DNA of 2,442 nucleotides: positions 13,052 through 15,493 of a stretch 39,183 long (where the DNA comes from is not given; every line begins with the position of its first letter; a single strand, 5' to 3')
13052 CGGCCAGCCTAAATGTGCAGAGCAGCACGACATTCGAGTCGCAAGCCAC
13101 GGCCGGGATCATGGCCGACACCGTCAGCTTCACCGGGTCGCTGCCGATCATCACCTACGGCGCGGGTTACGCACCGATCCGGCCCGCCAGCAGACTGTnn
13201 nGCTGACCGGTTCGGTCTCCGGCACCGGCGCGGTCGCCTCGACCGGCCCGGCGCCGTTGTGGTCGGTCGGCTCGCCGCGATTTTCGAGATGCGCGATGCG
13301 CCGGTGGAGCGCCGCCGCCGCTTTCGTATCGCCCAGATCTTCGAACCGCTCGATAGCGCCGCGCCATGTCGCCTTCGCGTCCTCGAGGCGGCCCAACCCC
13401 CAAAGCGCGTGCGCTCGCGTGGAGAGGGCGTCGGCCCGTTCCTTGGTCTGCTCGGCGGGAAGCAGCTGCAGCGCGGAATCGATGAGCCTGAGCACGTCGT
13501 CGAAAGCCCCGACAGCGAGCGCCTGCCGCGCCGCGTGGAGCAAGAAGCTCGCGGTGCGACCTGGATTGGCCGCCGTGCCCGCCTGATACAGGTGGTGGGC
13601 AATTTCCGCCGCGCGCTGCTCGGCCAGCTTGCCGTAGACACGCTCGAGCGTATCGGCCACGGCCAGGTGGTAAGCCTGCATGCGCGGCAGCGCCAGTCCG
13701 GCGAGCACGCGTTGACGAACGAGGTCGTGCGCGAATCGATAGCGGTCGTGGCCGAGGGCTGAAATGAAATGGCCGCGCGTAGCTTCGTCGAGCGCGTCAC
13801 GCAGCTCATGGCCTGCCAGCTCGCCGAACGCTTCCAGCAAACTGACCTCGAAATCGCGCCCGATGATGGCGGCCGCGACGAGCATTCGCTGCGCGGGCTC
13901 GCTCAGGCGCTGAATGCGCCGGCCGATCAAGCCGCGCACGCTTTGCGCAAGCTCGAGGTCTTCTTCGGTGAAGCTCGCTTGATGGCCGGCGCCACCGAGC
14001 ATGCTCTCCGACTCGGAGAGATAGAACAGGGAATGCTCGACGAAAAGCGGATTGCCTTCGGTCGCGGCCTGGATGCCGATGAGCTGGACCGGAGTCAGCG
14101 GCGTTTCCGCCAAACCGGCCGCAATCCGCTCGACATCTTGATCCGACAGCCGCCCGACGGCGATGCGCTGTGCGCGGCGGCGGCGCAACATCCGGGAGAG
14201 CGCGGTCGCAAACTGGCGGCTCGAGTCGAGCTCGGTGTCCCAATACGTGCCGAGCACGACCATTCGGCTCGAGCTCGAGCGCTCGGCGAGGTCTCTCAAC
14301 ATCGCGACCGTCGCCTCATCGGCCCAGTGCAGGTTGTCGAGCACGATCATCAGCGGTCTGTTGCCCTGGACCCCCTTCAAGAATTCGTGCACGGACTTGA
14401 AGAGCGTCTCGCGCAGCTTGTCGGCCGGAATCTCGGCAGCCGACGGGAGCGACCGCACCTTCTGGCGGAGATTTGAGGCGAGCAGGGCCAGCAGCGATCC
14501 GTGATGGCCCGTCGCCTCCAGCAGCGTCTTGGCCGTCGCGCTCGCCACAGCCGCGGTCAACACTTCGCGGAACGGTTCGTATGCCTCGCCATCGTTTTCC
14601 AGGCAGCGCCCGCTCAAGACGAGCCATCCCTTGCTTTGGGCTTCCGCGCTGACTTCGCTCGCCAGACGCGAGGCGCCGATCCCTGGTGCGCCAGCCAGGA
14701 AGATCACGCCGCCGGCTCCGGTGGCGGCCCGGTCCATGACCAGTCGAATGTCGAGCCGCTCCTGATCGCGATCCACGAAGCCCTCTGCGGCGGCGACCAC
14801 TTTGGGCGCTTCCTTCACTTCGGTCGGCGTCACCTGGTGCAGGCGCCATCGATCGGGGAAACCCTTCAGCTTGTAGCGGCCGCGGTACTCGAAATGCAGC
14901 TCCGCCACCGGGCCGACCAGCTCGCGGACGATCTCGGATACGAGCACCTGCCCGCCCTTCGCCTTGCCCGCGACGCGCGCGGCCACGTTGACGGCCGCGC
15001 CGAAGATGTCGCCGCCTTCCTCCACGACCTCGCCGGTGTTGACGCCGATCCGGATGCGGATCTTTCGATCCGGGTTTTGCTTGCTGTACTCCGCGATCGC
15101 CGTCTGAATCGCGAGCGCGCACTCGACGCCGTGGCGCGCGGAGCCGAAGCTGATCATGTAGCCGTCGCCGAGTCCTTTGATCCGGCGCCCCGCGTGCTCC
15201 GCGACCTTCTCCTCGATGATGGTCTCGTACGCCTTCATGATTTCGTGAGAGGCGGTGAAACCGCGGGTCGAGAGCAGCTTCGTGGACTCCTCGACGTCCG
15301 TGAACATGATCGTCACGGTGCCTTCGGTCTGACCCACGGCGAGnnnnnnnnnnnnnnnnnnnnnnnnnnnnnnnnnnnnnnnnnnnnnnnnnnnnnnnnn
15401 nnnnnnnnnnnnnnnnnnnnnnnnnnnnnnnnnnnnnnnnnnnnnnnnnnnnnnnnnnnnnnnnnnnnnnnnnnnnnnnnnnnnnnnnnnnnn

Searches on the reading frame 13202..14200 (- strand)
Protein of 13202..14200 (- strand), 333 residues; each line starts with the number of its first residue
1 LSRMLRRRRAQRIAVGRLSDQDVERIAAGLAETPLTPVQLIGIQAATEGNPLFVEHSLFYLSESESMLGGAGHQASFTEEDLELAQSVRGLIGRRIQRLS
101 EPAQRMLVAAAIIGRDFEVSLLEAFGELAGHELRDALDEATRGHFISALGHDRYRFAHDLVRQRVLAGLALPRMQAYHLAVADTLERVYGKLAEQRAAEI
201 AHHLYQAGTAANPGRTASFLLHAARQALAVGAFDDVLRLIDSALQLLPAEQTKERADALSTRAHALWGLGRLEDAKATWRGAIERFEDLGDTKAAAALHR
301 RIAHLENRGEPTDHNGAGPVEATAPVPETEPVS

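Call 37: search_protein_families(library=pfam, proteins=[window:13202-14200:-], max_evalue=10)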
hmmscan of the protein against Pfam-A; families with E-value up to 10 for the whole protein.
window:13202-14200:- (333 aa): 5 families
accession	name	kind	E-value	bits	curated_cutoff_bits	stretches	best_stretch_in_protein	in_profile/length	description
PF13428.12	TPR_14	-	0.032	15.3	23.5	1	257-288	2-33/44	Tetratricopeptide repeat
PF14718.12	SLT_L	-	0.042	14.5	25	1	260-295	8-43/68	Soluble lytic murein transglycosylase L domain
PF07721.20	TPR_4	-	0.055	14.5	27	1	258-280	3-25/26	Tetratricopeptide repeat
PF07719.23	TPR_2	-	0.14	12.8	27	1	256-287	1-32/34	Tetratricopeptide repeat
PF14559.12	TPR_19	-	0.87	10.4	25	1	227-298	1-64/68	Tetratricopeptide repeat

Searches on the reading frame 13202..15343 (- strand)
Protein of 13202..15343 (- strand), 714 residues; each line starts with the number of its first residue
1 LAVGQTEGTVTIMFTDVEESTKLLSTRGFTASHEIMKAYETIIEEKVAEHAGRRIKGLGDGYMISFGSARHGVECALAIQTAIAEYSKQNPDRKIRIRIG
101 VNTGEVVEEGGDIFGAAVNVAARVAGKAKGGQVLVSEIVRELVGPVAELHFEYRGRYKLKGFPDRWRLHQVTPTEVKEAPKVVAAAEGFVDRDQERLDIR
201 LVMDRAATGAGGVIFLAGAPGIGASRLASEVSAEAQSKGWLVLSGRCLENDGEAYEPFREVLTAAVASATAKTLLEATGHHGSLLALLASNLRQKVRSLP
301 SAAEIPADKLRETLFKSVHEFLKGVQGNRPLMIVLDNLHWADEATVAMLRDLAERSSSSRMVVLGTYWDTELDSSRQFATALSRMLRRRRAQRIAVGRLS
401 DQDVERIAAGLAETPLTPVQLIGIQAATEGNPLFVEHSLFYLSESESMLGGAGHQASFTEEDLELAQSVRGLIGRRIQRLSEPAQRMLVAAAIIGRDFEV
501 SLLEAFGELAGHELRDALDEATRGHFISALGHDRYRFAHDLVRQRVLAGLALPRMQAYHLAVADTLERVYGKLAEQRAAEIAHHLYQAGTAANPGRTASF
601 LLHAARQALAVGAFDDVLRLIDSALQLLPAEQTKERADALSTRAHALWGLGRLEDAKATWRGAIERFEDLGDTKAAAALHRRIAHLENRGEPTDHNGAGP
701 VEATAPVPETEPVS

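Call 49: search_solved_structures(query=window:13202-15343:-, max_evalue=0.001, show_alignments=2)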
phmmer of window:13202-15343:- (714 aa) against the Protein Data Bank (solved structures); distinct sequences matched with E-value up to 0.001: 18.
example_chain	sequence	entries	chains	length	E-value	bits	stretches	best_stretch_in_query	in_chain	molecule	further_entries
4wp3_A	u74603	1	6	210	5.5e-29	104.5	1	6-171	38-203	Ma1120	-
4wp9_A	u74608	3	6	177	1.8e-28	102.8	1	8-171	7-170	Ma1120 | Cyclase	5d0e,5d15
4wp8_A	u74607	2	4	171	3.2e-28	101.9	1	8-171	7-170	Ma1120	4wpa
5d0g_A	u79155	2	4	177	4.3e-26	94.9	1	8-171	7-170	Cyclase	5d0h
1ybt_A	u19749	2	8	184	5e-20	74.9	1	10-169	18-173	hydrolase, alpha/beta hydrolase fold family | lipJ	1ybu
3mr7_A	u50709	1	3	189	7.4e-20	74.3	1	35-173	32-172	Adenylate/guanylate cyclase/hydrolase, alpha/beta fold family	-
1y10_A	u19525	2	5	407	3.7e-09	39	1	95-171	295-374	Hypothetical protein Rv1264/MT1302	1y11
1fx4_A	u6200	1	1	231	5e-08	35.2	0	93-172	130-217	RECEPTOR-TYPE ADENYLATE CYCLASE GRESAG 4.3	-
1fx2_A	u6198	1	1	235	1.2e-06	30.7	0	69-171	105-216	RECEPTOR-TYPE ADENYLATE CYCLASE GRESAG 4.1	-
2w01_A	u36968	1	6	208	1.1e-05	27.4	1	10-146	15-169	ADENYLATE CYCLASE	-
6fht_A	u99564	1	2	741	6.4e-05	24.9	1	9-146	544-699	Bacteriophytochrome,Adenylate cyclase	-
4p2m_A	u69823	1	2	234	0.00011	24.2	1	11-161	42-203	Adenylate cyclase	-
4p2x_A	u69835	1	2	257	0.00014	23.8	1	11-161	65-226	Adenylate cyclase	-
4p2f_A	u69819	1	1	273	0.00016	23.7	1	11-161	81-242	Adenylate cyclase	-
7yz9_A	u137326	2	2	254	0.0002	23.3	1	11-160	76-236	Adenylate cyclase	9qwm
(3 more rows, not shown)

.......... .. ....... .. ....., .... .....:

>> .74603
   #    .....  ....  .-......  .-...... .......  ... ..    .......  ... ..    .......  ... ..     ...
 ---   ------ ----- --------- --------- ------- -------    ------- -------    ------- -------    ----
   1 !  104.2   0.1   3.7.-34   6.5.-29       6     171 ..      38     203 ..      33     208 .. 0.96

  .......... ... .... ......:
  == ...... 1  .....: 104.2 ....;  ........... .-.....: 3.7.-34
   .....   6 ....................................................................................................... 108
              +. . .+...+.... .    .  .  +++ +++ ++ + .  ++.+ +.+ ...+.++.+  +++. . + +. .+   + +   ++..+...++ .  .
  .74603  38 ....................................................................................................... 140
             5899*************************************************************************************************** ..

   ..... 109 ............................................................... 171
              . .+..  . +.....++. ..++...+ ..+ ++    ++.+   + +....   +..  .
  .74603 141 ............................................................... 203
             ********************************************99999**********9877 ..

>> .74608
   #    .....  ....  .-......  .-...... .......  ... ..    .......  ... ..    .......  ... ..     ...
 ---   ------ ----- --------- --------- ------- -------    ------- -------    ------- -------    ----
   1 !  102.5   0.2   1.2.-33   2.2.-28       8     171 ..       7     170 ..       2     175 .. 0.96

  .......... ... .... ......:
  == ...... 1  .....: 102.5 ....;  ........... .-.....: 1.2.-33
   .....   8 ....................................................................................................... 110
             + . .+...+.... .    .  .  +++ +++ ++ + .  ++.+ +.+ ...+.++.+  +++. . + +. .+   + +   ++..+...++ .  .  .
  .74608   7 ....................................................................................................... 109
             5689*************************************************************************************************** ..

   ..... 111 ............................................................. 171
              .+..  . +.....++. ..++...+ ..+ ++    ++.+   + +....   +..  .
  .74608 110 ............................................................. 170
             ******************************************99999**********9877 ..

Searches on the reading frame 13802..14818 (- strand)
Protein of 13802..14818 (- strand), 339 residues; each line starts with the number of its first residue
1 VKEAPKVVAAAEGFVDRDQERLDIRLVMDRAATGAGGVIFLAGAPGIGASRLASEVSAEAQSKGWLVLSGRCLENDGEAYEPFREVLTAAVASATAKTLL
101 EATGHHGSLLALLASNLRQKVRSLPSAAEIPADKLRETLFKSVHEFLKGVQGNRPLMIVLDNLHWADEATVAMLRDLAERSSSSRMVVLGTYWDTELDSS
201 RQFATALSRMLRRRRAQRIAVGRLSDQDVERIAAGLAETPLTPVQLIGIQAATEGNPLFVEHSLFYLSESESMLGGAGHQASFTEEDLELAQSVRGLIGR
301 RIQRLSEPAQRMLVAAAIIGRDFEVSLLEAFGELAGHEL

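Call 51: search_solved_structures(query=window:13802-14818:-, max_evalue=10, show_alignments=3)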
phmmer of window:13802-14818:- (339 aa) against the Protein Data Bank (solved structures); distinct sequences matched with E-value up to 10: 10.
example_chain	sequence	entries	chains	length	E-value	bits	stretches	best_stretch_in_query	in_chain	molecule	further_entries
9eq2_A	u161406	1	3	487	0.016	17.8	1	10-63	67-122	RuvB-like protein 1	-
8rfj_K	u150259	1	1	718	0.017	17.7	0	161-214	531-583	ATP-dependent DNA helicase DinG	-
6k0r_A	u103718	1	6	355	0.26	13.8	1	9-174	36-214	RuvB-like 1,RuvB-like 1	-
2xsz_A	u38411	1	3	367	0.27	13.8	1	9-174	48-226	RUVB-LIKE 1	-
9hpo_A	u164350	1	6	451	0.66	12.5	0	9-63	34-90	RuvB-like 1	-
9ge5_A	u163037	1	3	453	0.66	12.5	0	9-63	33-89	RuvB-like 1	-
2c9o_A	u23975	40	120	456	0.68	12.5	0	9-63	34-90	RUVB-LIKE 1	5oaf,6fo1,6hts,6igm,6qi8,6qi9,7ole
9ema_A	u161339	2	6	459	0.69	12.4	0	9-63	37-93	RuvB-like 1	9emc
7aho_A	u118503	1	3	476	0.76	12.3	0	9-63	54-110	RuvB-like 1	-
2nyj_A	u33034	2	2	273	0.76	12.3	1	145-220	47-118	Transient receptor potential cation channel subfamily V member 1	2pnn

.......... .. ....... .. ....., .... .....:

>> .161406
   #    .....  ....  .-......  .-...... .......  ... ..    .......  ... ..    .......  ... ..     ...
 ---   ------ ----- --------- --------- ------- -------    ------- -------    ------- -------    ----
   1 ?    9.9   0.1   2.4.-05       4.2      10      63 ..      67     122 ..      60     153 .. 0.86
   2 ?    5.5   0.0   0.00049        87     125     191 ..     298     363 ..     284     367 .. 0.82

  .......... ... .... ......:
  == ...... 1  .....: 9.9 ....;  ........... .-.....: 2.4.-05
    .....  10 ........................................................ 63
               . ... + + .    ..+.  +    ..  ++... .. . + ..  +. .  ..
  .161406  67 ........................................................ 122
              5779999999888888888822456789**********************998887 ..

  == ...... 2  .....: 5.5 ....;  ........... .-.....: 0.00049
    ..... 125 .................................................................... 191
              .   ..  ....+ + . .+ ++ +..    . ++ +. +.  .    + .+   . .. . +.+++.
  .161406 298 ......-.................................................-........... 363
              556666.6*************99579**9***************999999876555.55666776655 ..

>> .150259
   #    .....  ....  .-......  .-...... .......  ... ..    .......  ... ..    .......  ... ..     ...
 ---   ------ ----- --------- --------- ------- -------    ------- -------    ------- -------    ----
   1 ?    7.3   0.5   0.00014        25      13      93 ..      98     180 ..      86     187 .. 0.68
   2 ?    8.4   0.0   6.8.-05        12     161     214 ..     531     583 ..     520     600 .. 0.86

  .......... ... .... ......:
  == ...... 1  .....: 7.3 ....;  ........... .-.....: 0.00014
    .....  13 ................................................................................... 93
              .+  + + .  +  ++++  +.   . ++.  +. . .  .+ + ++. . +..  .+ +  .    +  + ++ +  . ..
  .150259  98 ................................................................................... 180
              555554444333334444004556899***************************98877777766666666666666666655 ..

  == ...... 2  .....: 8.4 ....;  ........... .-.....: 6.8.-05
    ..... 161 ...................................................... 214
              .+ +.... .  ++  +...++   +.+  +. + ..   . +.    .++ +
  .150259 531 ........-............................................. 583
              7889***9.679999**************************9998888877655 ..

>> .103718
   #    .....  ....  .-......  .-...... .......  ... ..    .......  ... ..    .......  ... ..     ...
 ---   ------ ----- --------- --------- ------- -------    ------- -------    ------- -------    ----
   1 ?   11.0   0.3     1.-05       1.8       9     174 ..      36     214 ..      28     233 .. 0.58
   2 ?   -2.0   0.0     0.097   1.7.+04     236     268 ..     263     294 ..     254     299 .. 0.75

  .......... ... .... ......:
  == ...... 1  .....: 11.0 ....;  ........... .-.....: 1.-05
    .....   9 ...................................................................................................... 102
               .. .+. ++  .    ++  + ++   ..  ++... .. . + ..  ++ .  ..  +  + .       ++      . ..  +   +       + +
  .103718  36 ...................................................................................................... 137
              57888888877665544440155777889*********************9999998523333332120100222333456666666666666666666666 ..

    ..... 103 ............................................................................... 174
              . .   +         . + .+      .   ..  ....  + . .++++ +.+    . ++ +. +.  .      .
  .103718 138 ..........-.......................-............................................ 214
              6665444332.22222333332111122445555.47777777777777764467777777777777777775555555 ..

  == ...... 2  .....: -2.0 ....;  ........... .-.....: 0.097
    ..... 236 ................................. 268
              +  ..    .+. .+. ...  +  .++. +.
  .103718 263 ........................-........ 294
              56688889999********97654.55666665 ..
